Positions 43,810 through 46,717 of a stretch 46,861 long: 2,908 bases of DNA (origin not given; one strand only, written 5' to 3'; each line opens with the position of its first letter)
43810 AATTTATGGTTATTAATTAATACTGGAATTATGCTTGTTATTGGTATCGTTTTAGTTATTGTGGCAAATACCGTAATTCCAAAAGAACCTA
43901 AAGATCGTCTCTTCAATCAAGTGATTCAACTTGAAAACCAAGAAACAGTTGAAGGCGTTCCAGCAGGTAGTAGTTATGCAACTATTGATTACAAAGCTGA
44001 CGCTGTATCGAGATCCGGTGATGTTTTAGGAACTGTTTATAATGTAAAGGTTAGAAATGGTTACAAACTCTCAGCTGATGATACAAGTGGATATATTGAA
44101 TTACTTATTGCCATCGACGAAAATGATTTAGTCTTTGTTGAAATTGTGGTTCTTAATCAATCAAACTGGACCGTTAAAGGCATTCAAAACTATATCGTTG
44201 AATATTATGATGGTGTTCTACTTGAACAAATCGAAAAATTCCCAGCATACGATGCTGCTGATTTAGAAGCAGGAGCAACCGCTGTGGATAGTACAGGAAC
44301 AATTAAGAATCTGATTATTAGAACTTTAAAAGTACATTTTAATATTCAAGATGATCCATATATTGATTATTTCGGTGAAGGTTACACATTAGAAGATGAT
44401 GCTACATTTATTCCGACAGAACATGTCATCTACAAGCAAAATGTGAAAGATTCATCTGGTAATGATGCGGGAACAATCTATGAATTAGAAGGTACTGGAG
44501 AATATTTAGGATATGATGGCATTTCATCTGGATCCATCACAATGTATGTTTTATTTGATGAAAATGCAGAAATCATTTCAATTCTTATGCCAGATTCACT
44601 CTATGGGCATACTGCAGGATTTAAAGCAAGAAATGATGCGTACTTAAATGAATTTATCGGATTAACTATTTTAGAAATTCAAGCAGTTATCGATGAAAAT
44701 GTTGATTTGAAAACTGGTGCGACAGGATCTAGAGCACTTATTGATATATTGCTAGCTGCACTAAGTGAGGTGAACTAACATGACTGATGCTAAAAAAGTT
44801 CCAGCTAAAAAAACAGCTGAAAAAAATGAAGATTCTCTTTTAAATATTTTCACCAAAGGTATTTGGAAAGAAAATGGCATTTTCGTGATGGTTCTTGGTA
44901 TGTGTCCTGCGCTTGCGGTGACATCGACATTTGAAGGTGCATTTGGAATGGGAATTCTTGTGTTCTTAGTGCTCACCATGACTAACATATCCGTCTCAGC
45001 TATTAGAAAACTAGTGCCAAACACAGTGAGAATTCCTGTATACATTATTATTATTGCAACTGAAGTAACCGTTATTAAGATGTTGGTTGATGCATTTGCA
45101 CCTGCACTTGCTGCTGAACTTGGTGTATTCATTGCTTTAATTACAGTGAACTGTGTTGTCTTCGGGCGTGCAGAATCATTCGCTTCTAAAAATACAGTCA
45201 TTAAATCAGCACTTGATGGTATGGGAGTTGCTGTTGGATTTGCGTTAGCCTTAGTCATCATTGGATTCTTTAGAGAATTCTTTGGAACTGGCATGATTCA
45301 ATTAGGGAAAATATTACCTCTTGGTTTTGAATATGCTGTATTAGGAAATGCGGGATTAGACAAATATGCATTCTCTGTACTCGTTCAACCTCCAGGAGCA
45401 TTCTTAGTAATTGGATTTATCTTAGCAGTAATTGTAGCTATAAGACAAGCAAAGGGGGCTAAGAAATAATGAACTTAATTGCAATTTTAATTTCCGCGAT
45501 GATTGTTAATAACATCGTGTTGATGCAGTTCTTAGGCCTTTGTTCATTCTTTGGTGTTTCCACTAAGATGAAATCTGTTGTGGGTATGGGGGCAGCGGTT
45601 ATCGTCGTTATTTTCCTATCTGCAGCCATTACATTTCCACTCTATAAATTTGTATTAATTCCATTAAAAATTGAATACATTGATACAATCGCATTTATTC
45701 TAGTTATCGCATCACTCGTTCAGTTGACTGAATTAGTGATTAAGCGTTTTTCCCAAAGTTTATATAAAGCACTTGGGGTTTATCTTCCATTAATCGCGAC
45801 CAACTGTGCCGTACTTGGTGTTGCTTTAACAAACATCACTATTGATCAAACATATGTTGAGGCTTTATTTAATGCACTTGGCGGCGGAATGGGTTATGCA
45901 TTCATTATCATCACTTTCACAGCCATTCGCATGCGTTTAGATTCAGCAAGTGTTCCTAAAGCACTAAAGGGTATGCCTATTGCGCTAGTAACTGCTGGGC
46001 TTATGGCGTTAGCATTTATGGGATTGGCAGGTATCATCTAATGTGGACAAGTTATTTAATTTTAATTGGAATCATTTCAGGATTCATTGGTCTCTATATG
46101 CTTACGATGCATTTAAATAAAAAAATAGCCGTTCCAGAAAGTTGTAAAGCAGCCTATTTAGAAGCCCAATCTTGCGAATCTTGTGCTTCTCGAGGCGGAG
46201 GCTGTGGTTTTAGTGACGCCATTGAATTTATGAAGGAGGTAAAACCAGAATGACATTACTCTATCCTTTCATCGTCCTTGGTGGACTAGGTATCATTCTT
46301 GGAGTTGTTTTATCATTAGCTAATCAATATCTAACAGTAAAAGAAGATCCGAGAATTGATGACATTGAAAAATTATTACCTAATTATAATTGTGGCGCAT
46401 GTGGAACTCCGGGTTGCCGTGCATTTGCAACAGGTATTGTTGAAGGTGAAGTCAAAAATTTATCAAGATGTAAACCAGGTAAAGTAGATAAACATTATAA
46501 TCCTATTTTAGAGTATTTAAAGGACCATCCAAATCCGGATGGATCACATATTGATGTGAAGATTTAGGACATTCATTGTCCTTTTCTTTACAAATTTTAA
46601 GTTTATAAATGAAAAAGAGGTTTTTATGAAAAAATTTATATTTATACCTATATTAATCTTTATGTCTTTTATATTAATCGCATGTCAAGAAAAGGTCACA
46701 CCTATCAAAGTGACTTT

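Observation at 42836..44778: Tandem RnfG paralogues, each a double FMN-binding-module protein (four flavinylation-type motifs)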

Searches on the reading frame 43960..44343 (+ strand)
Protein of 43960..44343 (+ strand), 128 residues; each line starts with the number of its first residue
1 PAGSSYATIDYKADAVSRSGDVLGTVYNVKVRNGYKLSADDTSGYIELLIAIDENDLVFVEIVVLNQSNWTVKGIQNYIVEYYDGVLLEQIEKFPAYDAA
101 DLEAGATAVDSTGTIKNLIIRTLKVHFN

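Call 76: search_solved_structures(query=A3, max_evalue=10, show_alignments=1)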
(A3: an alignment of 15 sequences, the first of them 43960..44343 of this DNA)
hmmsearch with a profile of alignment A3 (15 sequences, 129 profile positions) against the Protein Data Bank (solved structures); distinct sequences matched with E-value up to 10: 3.
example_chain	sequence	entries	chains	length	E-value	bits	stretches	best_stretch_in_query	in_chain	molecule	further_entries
3nog_D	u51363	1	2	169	0.68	13.2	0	26-65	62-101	Designed ankyrin repeat protein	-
3h4l_A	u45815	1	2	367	0.99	12.6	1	88-126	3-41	DNA mismatch repair protein PMS1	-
5mlb_B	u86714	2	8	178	1.1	12.4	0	26-62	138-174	DARPin K27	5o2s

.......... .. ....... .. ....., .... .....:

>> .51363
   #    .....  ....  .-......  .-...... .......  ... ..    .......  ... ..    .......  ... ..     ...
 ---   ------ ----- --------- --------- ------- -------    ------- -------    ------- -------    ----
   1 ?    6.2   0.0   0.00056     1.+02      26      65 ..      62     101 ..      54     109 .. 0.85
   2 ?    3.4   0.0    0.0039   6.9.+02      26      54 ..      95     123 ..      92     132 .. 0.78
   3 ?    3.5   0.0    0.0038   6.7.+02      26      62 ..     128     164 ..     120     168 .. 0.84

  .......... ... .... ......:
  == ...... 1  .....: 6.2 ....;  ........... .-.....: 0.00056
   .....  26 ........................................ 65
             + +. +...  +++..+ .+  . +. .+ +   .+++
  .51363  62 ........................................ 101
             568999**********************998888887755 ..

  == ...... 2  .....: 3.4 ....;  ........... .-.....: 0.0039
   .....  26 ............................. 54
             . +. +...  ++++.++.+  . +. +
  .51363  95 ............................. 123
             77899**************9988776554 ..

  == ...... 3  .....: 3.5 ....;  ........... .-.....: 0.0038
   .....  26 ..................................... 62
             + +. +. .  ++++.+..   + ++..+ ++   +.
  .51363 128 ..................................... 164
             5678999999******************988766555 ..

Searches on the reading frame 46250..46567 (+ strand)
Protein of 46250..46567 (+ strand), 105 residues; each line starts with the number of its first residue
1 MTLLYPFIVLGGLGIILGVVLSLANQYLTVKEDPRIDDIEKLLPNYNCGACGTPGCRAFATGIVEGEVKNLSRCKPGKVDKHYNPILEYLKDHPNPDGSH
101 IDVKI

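Call 3: search_protein_families(library=pfam, proteins=[window:46250-46567:+], max_evalue=1)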
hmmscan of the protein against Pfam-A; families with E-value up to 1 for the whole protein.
window:46250-46567:+ (105 aa): 2 families
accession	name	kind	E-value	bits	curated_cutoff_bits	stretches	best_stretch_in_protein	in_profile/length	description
PF04060.18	FeS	-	1.1e-12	47.9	23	1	43-76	1-33/33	Putative Fe-S cluster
PF25568.1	AAA_lid_At3g28540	-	0.12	12.7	27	1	23-46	9-32/75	At3g28540-like, AAA+ ATPase lid domain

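Call 6: search_protein_families(library=ncbifam, proteins=[window:46250-46567:+], max_evalue=1)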
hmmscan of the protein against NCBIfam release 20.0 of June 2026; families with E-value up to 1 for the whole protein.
window:46250-46567:+ (105 aa): 15 families
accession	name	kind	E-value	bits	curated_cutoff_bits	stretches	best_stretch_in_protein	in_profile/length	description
NF003475.0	PRK05113.1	equivalog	1.1e-17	64.5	203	1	2-79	3-78/190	electron transport complex subunit RsxB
TIGR01944.1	rnfB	subfamily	3.7e-17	62.5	68.7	1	8-80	9-79/190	RnfABCDGE type electron transport complex subunit B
NF005504.0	PRK07118.1-3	equivalog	6.9e-17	61.7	437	1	3-72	4-73/293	Fe-S cluster domain-containing protein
NF041836.1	rnfB_Methano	equivalog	6.1e-16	58.6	445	1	6-77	10-80/265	Rnf electron transport complex subunit RnfB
NF005505.0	PRK07118.1-4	equivalog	3.7e-15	56.1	378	1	6-78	10-81/265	Fe-S cluster domain-containing protein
NF005503.0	PRK07118.1-2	equivalog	1.4e-14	54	252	1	7-79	6-78/292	RnfABCDGE type electron transport complex subunit B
NF005506.0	PRK07118.1-5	equivalog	8.3e-13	48.4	388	1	6-78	8-80/279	Fe-S cluster domain-containing protein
NF005415.0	PRK06991.1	equivalog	3.4e-08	33.5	281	1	36-79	8-50/284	electron transport complex subunit RsxB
NF003195.0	PRK04165.1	equivalog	3.4e-08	32.8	306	1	38-76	7-44/450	acetyl-CoA decarbonylase/synthase complex subunit gamma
NF006446.0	PRK08764.1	equivalog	1.6e-07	31.3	220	1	35-78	8-50/139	Rnf electron transport complex subunit RnfB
NF004859.0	PRK06214.1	equivalog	0.00029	19.6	432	1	46-80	99-132/539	sulfite reductase subunit alpha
NF011063.0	PRK14494.1-2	equivalog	0.005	16.6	258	1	42-75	141-173/227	putative molybdopterin-guanine dinucleotide biosynthesis protein MobB/FeS domain-containing protein protein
NF011065.0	PRK14494.1-4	equivalog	0.0062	15.9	287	1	42-70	162-190/244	putative molybdopterin-guanine dinucleotide biosynthesis protein MobB/FeS domain-containing protein protein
NF011062.0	PRK14494.1-1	equivalog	0.024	14.1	323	1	45-70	149-173/231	putative molybdopterin-guanine dinucleotide biosynthesis protein MobB/FeS domain-containing protein protein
NF011064.0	PRK14494.1-3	equivalog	0.12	11.7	418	1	41-74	158-189/244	putative molybdopterin-guanine dinucleotide biosynthesis protein MobB/FeS domain-containing protein protein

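Call 46: search_solved_structures(query=window:46250-46564:+, max_evalue=0.001, show_alignments=2)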
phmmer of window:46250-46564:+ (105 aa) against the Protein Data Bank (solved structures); distinct sequences matched with E-value up to 0.001: 4.
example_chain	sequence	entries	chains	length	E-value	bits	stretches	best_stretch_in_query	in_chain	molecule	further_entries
7zc6_B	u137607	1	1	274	9.8e-13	51.6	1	3-69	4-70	RnfB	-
9eri_B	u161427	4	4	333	8.4e-12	48.6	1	3-74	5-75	Na(+)-translocating ferredoxin:NAD(+) oxidoreductase complex subunit B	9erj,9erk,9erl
8ahx_B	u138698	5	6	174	4.7e-11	46.2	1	8-79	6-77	Ion-translocating oxidoreductase complex subunit B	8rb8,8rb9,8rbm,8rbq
4djd_C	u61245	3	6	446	0.00022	24.7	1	38-73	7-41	Corrinoid/iron-sulfur protein large subunit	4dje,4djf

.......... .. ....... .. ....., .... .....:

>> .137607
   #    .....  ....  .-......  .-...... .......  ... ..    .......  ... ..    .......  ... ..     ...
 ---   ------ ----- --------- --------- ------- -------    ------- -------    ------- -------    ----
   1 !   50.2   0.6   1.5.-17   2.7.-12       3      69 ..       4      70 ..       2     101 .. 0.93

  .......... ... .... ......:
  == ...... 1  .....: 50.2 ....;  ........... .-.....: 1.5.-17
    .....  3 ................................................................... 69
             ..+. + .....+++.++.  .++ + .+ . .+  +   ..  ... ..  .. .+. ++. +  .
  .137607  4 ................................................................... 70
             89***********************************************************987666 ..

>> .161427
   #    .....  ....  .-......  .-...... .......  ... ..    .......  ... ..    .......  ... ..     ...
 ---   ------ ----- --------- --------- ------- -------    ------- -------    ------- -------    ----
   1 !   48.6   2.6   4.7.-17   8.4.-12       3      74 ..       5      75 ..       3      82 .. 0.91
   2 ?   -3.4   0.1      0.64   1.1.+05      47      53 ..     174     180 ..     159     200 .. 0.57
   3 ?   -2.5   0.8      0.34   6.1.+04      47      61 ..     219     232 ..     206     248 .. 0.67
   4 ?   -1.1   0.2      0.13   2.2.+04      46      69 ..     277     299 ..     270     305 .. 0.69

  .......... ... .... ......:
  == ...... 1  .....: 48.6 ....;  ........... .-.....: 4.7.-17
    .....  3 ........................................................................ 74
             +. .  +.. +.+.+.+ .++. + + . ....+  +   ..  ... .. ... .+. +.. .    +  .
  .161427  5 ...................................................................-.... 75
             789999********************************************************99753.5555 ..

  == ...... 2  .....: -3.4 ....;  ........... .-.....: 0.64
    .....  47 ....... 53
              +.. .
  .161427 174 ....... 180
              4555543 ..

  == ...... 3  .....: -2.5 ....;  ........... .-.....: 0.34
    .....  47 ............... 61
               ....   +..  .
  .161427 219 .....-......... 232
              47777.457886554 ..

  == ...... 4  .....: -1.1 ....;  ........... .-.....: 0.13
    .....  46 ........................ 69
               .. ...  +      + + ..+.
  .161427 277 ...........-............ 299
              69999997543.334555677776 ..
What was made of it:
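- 46250..46567 (+): Truncated rnfB (105 aa): anchor and first Fe-S domain only. Pfam FeS 1.1e-12 (call 3); matches only the first ~75 residues of RnfB structures (call 46)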
